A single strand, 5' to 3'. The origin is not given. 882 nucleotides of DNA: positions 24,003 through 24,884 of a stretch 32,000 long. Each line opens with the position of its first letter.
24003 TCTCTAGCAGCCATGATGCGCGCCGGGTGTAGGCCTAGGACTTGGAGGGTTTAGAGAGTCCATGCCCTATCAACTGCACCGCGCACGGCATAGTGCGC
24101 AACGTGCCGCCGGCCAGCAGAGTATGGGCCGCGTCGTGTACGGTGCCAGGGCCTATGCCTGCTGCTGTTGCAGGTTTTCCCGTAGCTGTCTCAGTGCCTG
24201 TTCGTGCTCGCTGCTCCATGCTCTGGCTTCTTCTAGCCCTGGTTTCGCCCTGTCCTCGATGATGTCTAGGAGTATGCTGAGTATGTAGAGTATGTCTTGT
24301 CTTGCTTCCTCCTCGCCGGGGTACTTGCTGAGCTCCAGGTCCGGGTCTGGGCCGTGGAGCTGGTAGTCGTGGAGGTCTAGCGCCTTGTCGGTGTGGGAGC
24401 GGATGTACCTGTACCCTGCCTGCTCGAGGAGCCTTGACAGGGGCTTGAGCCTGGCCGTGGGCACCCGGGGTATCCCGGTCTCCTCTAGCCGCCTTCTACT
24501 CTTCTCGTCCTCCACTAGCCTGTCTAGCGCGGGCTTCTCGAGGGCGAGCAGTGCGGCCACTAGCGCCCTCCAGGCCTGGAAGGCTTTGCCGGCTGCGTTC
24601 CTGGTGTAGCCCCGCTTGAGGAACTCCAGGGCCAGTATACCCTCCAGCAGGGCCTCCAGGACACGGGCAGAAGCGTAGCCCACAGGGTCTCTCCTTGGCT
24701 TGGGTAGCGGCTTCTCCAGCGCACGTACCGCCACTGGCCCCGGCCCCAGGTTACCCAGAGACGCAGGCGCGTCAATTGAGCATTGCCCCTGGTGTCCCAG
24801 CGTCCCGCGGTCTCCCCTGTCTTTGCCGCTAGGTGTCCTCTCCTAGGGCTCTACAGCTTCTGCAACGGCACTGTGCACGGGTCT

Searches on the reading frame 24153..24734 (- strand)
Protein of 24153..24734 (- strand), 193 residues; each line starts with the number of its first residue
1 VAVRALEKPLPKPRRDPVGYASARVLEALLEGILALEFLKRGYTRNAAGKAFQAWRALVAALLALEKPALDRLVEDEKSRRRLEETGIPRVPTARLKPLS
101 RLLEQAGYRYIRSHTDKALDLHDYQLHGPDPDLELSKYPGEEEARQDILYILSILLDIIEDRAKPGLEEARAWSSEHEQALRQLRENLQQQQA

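Call 17: search_protein_families(library=padloc, proteins=[window:24153-24734:-], max_evalue=0.01)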
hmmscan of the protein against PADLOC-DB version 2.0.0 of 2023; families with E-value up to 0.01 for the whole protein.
window:24153-24734:- (193 aa): 0 families

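Call 18: search_protein_families(library=ncbifam, proteins=[window:24153-24734:-], max_evalue=0.01)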
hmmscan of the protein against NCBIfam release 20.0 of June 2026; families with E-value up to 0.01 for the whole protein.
window:24153-24734:- (193 aa): 0 families

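Call 42: search_protein_families(library=pfam, proteins=[L002:748-1182:-], max_evalue=1)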
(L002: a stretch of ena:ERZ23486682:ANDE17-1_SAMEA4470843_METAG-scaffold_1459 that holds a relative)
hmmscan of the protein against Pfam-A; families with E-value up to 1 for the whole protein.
L002:748-1182:- (144 aa): 0 families

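Call 70: search_protein_families(library=pfam, proteins=[window:24153-24734:-], max_evalue=0.01)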
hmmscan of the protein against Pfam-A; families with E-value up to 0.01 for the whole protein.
window:24153-24734:- (193 aa): 1 family
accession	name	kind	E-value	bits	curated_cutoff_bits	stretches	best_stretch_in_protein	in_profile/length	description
PF05942.16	PaREP1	-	4.3e-24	85.1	24.4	1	23-149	1-115/115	Archaeal PaREP1/PaREP8 family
